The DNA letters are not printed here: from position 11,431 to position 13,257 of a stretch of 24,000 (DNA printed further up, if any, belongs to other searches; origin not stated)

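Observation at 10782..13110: Heliorhodopsin and an Fe-S cluster photolyase/cryptochrome (FeS-BCP) form a tight two-gene light operon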

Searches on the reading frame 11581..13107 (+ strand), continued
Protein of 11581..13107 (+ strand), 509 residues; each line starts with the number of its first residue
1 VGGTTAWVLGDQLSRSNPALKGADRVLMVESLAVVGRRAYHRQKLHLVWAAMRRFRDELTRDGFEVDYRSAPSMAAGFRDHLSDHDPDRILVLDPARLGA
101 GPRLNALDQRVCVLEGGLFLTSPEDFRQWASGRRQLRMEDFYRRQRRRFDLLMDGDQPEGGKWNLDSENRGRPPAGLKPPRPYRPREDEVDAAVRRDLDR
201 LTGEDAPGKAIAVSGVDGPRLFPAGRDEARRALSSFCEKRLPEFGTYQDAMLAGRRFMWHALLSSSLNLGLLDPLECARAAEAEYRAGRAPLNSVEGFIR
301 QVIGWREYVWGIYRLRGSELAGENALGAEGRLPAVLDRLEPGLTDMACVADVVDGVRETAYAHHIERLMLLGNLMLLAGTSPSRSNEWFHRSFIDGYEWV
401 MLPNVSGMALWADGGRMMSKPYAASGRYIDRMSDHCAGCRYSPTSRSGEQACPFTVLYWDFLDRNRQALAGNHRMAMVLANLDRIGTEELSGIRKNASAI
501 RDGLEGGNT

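Call 37: find_homologous_proteins(query=window:11581-13107:+, max_evalue=1e-30)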
Query window:11581-13107:+ (509 aa): 7977 proteins with E <= 1e-30 among 8000 candidates; the best 120 are listed.
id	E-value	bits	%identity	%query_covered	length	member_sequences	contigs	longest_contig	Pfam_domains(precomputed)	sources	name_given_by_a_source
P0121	0.0e+0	1136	97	100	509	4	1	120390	PF04244.20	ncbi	-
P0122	0.0e+0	1020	87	100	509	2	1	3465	PF04244.20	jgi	-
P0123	8.7e-268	907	77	100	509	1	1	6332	PF04244.20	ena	-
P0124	3.7e-258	875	75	100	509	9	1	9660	PF04244.20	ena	-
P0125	7.5e-255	865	74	100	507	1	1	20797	PF04244.20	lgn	-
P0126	1.0e-242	825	72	96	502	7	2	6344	PF04244.20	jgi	jgi:deoxyribodipyrimidine photolyase-related protein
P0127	5.2e-237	806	72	96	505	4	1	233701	PF04244.20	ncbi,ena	-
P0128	2.7e-234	797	69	98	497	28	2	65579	PF04244.20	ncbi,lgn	ncbi:MAG: cryptochrome/photolyase family protein [Solirubrobacterales bacterium]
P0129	4.3e-232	790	70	98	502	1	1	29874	PF04244.20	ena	-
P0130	1.1e-231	788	69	98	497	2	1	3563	PF04244.20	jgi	jgi:deoxyribodipyrimidine photolyase-related protein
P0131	7.4e-231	785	68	98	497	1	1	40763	PF04244.20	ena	-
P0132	1.0e-229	782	69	98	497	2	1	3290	PF04244.20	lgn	-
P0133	2.4e-229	780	68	98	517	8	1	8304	PF04244.20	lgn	-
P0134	7.1e-228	776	68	98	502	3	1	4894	PF04244.20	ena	-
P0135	7.2e-227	772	69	98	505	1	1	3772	PF04244.20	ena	-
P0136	3.1e-226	770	67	98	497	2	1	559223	PF04244.20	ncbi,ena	-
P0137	1.3e-225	768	69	98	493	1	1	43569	PF04244.20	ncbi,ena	-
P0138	4.4e-224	763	67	98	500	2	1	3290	PF04244.20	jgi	jgi:deoxyribodipyrimidine photolyase-related protein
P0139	4.8e-223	760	66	98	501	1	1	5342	PF04244.20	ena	-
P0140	6.2e-223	759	66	98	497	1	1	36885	PF04244.20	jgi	jgi:deoxyribodipyrimidine photolyase-related protein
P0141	9.6e-222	755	66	98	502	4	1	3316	PF04244.20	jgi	jgi:deoxyribodipyrimidine photolyase-related protein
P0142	1.4e-221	755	66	98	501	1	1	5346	PF04244.20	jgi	jgi:deoxyribodipyrimidine photolyase-related protein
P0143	1.6e-221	755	65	99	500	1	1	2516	PF04244.20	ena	-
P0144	3.7e-221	753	65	99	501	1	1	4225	PF04244.20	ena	-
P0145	9.0e-221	752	64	99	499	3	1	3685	PF04244.20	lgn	-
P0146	2.2e-220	751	64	99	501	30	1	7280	PF04244.20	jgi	-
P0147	2.4e-220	751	66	98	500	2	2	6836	PF04244.20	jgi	jgi:deoxyribodipyrimidine photolyase-related protein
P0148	3.0e-219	747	64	99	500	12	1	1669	PF04244.20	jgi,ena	jgi:deoxyribodipyrimidine photolyase-related protein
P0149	3.0e-219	747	66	96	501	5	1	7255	PF04244.20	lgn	-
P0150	9.5e-217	739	63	99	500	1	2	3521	PF04244.20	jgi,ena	jgi:deoxyribodipyrimidine photolyase-related protein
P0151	1.5e-214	732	63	98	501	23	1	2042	PF04244.20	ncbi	ncbi:MAG: cryptochrome/photolyase family protein [Solirubrobacterales bacterium]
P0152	2.5e-214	731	63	99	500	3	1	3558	PF04244.20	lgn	-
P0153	8.8e-214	729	63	98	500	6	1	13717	PF04244.20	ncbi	-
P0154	1.7e-213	728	63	98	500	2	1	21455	PF04244.20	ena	-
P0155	2.4e-213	728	64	99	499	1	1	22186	PF04244.20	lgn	-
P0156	4.2e-213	727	63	99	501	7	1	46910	PF04244.20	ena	-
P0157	4.9e-213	727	63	99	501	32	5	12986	PF04244.20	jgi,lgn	jgi:deoxyribodipyrimidine photolyase-related protein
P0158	1.2e-207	709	63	99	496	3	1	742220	PF04244.20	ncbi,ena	-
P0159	1.0e-206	706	61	98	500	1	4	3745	PF04244.20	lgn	-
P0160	1.1e-203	696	63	93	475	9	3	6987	PF04244.20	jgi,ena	jgi:deoxyribodipyrimidine photolyase-related protein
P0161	4.5e-201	687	65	98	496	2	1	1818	PF04244.20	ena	-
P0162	8.0e-200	683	65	97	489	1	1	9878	PF04244.20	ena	-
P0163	4.8e-198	677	62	97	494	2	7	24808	PF04244.20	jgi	jgi:deoxyribodipyrimidine photolyase-related protein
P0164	1.1e-197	676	62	99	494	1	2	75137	PF04244.20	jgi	jgi:deoxyribodipyrimidine photolyase-related protein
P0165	1.2e-196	673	61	98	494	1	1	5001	PF04244.20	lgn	-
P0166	1.4e-196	672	61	98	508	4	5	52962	PF04244.20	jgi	jgi:deoxyribodipyrimidine photolyase-related protein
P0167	7.6e-196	670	66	88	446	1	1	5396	PF04244.20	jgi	jgi:deoxyribodipyrimidine photolyase-related protein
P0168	7.8e-196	670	62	98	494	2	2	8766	PF04244.20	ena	-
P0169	4.9e-195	667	62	98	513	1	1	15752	PF04244.20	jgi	jgi:deoxyribodipyrimidine photolyase-related protein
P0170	4.5e-194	664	61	99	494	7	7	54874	PF04244.20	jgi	jgi:deoxyribodipyrimidine photolyase-related protein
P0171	1.2e-193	663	61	98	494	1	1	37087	PF04244.20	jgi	jgi:deoxyribodipyrimidine photolyase-related protein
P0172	3.3e-193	661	61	99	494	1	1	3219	PF04244.20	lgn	-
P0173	4.4e-193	661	62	97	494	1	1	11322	PF04244.20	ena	-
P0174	4.5e-192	657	61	99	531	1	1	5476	PF04244.20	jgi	jgi:deoxyribodipyrimidine photolyase-related protein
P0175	4.6e-191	654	60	99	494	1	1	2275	PF04244.20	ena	-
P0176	1.2e-190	653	69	81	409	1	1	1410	PF04244.20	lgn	-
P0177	2.4e-190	652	60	99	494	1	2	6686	PF04244.20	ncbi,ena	-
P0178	2.7e-190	652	61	97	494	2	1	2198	PF04244.20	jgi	jgi:deoxyribodipyrimidine photolyase-related protein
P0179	3.4e-189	648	60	99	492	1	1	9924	PF04244.20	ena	-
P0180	9.2e-189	647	61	97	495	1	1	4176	PF04244.20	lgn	-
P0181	1.5e-188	646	59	99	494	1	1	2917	PF04244.20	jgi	jgi:deoxyribodipyrimidine photolyase-related protein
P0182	3.0e-188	645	59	99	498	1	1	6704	PF04244.20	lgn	-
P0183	7.9e-188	643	62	97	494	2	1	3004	PF04244.20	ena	-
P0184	1.5e-187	643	59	99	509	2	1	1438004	PF04244.20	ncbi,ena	-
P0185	2.1e-187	642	59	96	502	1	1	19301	PF04244.20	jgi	jgi:deoxyribodipyrimidine photolyase-related protein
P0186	2.5e-187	642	60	99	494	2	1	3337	PF04244.20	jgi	jgi:deoxyribodipyrimidine photolyase-related protein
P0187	6.0e-187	641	61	99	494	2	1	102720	PF04244.20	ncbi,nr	ncbi:MAG: cryptochrome/photolyase family protein [Solirubrobacterales bacterium]|nr:cryptochrome/pho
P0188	8.7e-187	640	60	100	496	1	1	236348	PF04244.20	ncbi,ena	-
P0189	1.2e-186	640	60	99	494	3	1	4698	PF04244.20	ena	-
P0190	1.3e-186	639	61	97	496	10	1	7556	PF04244.20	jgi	jgi:deoxyribodipyrimidine photolyase-related protein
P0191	2.6e-186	638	59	99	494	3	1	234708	PF04244.20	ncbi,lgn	-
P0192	5.3e-186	637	61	98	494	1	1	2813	PF04244.20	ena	-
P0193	7.4e-186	637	59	98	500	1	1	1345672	PF04244.20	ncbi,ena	-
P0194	8.2e-186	637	61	98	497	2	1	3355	PF04244.20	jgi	jgi:deoxyribodipyrimidine photolyase-related protein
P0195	1.1e-185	636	59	98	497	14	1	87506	PF04244.20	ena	-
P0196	1.8e-185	636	60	99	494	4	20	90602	PF04244.20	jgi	jgi:deoxyribodipyrimidine photolyase-related protein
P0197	1.9e-185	636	59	98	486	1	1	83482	PF04244.20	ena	-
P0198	2.8e-185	635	59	98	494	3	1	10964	PF04244.20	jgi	jgi:deoxyribodipyrimidine photolyase-related protein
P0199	4.0e-185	635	59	99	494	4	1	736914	PF04244.20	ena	-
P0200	4.3e-185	634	60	98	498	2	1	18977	PF04244.20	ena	-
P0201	7.5e-185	634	62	97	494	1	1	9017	PF04244.20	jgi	jgi:deoxyribodipyrimidine photolyase-related protein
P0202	1.1e-184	633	60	97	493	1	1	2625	PF04244.20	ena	-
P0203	2.1e-184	632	60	98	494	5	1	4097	PF04244.20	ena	-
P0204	2.3e-184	632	60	99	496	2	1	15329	PF04244.20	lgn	-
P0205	3.3e-184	632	59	98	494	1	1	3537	PF04244.20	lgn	-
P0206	3.9e-184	631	59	98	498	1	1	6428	PF04244.20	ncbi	-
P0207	3.9e-184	631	58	98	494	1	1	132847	PF04244.20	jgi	-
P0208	5.0e-184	631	60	97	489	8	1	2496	PF04244.20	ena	-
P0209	5.6e-184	631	59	99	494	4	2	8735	PF04244.20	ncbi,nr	ncbi:MAG: cryptochrome/photolyase family protein [Actinomycetota bacterium]|nr:cryptochrome/photolya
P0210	6.0e-184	631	60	98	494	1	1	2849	PF04244.20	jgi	jgi:deoxyribodipyrimidine photolyase-related protein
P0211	8.5e-184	630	60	99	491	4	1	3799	PF04244.20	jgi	jgi:deoxyribodipyrimidine photolyase-related protein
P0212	9.7e-184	630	59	98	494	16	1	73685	PF04244.20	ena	-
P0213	9.9e-184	630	60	98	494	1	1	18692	PF04244.20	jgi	jgi:deoxyribodipyrimidine photolyase-related protein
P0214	1.1e-183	630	59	98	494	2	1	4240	PF04244.20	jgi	jgi:deoxyribodipyrimidine photolyase-related protein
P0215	1.2e-183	630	61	97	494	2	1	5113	PF04244.20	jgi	jgi:(6-4)DNA photolyase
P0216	1.2e-183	630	58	99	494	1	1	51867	PF04244.20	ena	-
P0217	2.3e-183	629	59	99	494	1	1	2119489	PF04244.20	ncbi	-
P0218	2.3e-183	629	59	98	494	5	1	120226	PF04244.20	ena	-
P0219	2.9e-183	628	60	99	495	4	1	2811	PF04244.20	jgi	jgi:deoxyribodipyrimidine photolyase-related protein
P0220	4.0e-183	628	60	98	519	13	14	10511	PF04244.20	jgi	jgi:deoxyribodipyrimidine photolyase-related protein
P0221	4.4e-183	628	60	98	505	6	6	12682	PF04244.20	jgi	jgi:deoxyribodipyrimidine photolyase-related protein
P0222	1.2e-182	626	59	98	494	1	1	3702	PF04244.20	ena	-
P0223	2.3e-182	625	60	97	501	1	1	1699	PF04244.20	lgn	-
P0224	2.9e-182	625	58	99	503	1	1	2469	PF04244.20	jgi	jgi:deoxyribodipyrimidine photolyase-related protein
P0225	3.1e-182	625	59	99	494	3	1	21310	PF04244.20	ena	-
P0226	4.3e-182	625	59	99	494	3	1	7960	PF04244.20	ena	-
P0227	5.3e-182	624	58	98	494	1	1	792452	PF04244.20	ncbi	-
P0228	1.1e-181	623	59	99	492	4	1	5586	PF04244.20,PF03441.20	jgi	jgi:deoxyribodipyrimidine photolyase-related protein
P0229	1.5e-181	623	58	97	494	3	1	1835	PF04244.20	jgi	jgi:deoxyribodipyrimidine photolyase-related protein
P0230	1.5e-181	623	59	98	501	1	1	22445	PF04244.20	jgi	-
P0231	2.0e-181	622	59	99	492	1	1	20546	PF04244.20,PF03441.20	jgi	jgi:deoxyribodipyrimidine photolyase-related protein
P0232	3.0e-181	622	59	96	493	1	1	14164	PF04244.20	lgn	-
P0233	3.7e-181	621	59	99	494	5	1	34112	PF04244.20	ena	-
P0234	4.2e-181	621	59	98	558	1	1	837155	PF04244.20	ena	-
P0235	4.9e-181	621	56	99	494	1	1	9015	PF04244.20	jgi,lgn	-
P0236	7.2e-181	620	59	99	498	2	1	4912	PF04244.20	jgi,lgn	jgi:deoxyribodipyrimidine photolyase-related protein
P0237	4.0e-180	618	58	99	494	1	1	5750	PF04244.20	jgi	jgi:deoxyribodipyrimidine photolyase-related protein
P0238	5.3e-180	618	60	95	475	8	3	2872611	PF04244.20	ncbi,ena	-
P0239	6.3e-180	617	58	100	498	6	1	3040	PF04244.20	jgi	jgi:deoxyribodipyrimidine photolyase-related protein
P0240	6.5e-180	617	59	99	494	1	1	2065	PF04244.20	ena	-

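Call 40: find_encoding_contigs(protein=P0127, flank=8000, max_places=2)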
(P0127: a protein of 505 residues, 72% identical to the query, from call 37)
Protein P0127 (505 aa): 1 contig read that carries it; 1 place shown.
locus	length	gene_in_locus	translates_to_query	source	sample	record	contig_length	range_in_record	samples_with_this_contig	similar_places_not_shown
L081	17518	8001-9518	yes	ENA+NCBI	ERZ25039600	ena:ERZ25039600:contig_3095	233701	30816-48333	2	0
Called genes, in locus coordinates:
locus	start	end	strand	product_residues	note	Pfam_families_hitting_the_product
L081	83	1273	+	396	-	PF00108:Thiolase_N, PF02803:Thiolase_C, PF22691:Thiolase_C_1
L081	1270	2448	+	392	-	PF02771:Acyl-CoA_dh_N, PF02770:Acyl-CoA_dh_M, PF00441:Acyl-CoA_dh_1, PF08028:Acyl-CoA_dh_2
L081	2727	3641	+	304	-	PF01734:Patatin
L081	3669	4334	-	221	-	-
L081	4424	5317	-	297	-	PF00561:Abhydrolase_1, PF12146:Hydrolase_4 (faint), PF12697:Abhydrolase_6, PF08386:Abhydrolase_4 (faint)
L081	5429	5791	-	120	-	PF07883:Cupin_2 (weak)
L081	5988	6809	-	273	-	-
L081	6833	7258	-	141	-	PF00190:Cupin_1, PF02311:AraC_binding (weak), PF07883:Cupin_2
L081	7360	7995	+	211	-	PF00440:TetR_N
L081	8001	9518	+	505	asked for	PF04244:DPRP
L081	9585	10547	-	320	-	PF00795:CN_hydrolase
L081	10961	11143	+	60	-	PF21768:AF_1763-like_C (weak)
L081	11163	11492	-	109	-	PF04993:TfoX_N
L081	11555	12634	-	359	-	PF13417:GST_N_3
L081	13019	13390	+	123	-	-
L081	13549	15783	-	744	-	PF00141:peroxidase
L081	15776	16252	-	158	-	PF01475:FUR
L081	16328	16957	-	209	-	PF03848:TehB (weak), PF13489:Methyltransf_23, PF01209:Ubie_methyltran (weak), PF05175:MTS, PF13847:Methyltransf_31, PF08241:Methyltransf_11, PF08242:Methyltransf_12, PF13649:Methyltransf_25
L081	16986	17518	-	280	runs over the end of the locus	PF00296:Bac_luciferase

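Call 43: find_related_loci(query=A2, collection=metagenome_contigs, flank=5000)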
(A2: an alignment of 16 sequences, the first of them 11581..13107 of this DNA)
Query A2 (509 aa) in metagenome_contigs; peptide patterns used: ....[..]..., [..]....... (x = any residue, [..] = any of these).
600 stretches matched a pattern (row limit reached: there are more); 573 encode a relative of the query (tblastn E <= 1e-3); the best 80 are kept; 80 distinct loci.
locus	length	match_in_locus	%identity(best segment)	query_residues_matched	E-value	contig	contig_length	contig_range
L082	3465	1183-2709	87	1-509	0e+0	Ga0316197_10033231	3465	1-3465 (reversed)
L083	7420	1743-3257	81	1-509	0e+0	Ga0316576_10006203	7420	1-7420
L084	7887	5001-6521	75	1-507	0e+0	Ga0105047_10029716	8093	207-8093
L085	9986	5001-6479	71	3-501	0e+0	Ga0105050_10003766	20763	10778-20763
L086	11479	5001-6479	70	3-501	0e+0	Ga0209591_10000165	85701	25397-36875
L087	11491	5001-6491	67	1-503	0e+0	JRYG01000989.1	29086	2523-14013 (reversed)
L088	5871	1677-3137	59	2-501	0e+0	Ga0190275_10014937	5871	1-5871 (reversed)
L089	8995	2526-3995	55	1-501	2e-168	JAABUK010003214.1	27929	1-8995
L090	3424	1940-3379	59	2-493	9e-172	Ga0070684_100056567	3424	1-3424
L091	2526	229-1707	59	1-501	2e-171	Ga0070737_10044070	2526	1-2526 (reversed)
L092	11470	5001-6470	61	1-502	2e-153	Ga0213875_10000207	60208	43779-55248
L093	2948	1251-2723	50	5-508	1e-156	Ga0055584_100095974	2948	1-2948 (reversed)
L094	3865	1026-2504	51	3-507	5e-151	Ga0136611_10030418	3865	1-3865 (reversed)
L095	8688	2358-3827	50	3-506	1e-146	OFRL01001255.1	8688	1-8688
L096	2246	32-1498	51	5-506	9e-156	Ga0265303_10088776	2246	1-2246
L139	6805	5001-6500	48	2-508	4e-136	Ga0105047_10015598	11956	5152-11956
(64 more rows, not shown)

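Call 55: search_protein_families(library=pfam, proteins=[L087:3940-4488:+, L087:2591-3883:-, L087:6553-7155:+, L139:2641-4218:-, L139:811-1815:-, L139:4557-6503:+, L139:1850-2617:-, L081:7360-7995:+], max_evalue=0.001)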
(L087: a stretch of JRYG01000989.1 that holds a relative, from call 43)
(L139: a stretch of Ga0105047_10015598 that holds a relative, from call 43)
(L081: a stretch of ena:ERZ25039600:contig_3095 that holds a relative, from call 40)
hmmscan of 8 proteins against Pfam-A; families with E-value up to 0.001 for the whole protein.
L087:3940-4488:+ (183 aa): 0 families

L087:2591-3883:- (431 aa): 2 families
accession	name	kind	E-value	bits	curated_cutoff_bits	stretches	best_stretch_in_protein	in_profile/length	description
PF07690.21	MFS_1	-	5.2e-31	108.3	33.4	2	16-281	3-252/347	Major Facilitator Superfamily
PF00083.30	Sugar_tr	-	7.2e-30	104.7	22.3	2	15-203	6-189/452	Sugar (and other) transporter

L087:6553-7155:+ (201 aa): 2 families
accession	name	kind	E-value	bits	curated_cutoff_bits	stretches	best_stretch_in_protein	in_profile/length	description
PF16859.10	TetR_C_11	-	2.2e-16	60.6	32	1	78-185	3-112/113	Tetracyclin repressor-like, C-terminal domain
PF00440.29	TetR_N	-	1.1e-14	54.3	24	1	20-65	1-46/47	Bacterial regulatory proteins, tetR family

L139:2641-4218:- (526 aa): 5 families
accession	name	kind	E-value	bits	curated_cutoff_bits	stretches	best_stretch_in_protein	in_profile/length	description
PF11066.14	DUF2867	-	3.4e-35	121.8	27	1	340-483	1-141/142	Protein of unknown function (DUF2867)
PF13460.12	NAD_binding_10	-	7.6e-15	55.7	27.2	1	22-127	1-102/184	NAD(P)H-binding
PF05368.20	NmrA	-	4.6e-11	43.3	27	1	17-129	4-113/298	NmrA-like family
PF01370.27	Epimerase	-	4.7e-07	29.9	20.9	1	18-105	1-91/240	NAD dependent epimerase/dehydratase family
PF10604.15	Polyketide_cyc2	-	9.8e-05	23.1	27.4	1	350-468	6-117/142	Polyketide cyclase / dehydrase and lipid transport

L139:811-1815:- (335 aa): 7 families
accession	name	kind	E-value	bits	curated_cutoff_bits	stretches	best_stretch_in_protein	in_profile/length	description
PF01593.30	Amino_oxidase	-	3.6e-27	96.2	19.8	2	104-318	203-442/443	Flavin containing amine oxidoreductase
PF13450.12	NAD_binding_8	-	7e-14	52.3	21.9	1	6-64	1-62/68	NAD(P)-binding Rossmann-like domain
PF07992.20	Pyr_redox_2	-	3.6e-06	27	26.1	1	3-40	2-41/291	Pyridine nucleotide-disulphide oxidoreductase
PF01266.30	DAO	-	5.5e-05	23.3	27.9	1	3-37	1-36/353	FAD dependent oxidoreductase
PF01946.23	Thi4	-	0.00015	21.5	26.2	1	2-39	18-57/235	Thi4 family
PF00890.30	FAD_binding_2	-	0.00023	20.9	20.4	1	4-42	2-41/414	FAD binding domain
PF03486.20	HI0933_like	-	0.00025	21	50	1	3-51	2-51/244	HI0933-like protein Rossmann domain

L139:4557-6503:+ (649 aa): 1 family
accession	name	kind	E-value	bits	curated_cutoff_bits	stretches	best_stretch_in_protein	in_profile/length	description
PF04244.19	DPRP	-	2.5e-51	175.1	22.1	1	153-354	1-209/224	Deoxyribodipyrimidine photo-lyase-related protein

L139:1850-2617:- (256 aa): 1 family
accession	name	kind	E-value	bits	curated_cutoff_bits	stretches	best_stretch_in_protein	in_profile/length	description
PF18761.7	Heliorhodopsin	-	1.7e-98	329.2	26.7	1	18-255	1-242/242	Heliorhodopsin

L081:7360-7995:+ (211 aa): 1 family
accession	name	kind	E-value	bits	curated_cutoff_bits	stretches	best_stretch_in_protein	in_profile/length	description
PF00440.29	TetR_N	-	1.1e-13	51.1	24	1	23-69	1-47/47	Bacterial regulatory proteins, tetR family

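Call 63: find_homologous_proteins(query=L139:1850-2617:-, max_evalue=1e-30)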
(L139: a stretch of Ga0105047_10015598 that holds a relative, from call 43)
Query L139:1850-2617:- (256 aa): 6353 proteins with E <= 1e-30 among 8000 candidates; the best 120 are listed.
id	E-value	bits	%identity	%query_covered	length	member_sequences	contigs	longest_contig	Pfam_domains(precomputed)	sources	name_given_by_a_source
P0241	1.1e-162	558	100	100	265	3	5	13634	PF18761.8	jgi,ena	-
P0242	8.0e-154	529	92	100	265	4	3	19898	PF18761.8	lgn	-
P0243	2.1e-150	517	89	99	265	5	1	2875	PF18761.8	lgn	-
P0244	2.4e-150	517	91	100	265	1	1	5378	PF18761.8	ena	-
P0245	1.8e-149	514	89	99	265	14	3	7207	PF18761.8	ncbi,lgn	-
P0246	2.8e-149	514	91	99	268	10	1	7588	PF18761.8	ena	-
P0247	4.2e-149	513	89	100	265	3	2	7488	PF18761.8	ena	-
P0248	7.0e-149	512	89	99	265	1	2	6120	PF18761.8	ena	-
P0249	8.3e-149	512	91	99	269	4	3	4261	PF18761.8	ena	-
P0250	2.3e-148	511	89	99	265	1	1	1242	PF18761.8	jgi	-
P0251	2.4e-148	511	90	99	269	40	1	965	PF18761.8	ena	-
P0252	3.2e-148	510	89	100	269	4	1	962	PF18761.8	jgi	jgi:hypothetical protein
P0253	6.4e-148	509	87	99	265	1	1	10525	PF18761.8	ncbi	-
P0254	6.7e-148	509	91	100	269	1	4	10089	PF18761.8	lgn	-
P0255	2.6e-147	507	89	99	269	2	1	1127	PF18761.8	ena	-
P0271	1.2e-144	499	86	100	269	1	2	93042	PF18761.8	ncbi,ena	-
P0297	1.5e-141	488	84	100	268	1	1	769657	PF18761.8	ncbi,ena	-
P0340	6.7e-137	473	85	96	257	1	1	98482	PF18761.8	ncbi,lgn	ncbi:MAG: heliorhodopsin HeR [Ilumatobacteraceae bacterium]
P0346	5.5e-136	470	82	100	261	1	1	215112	PF18761.8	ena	-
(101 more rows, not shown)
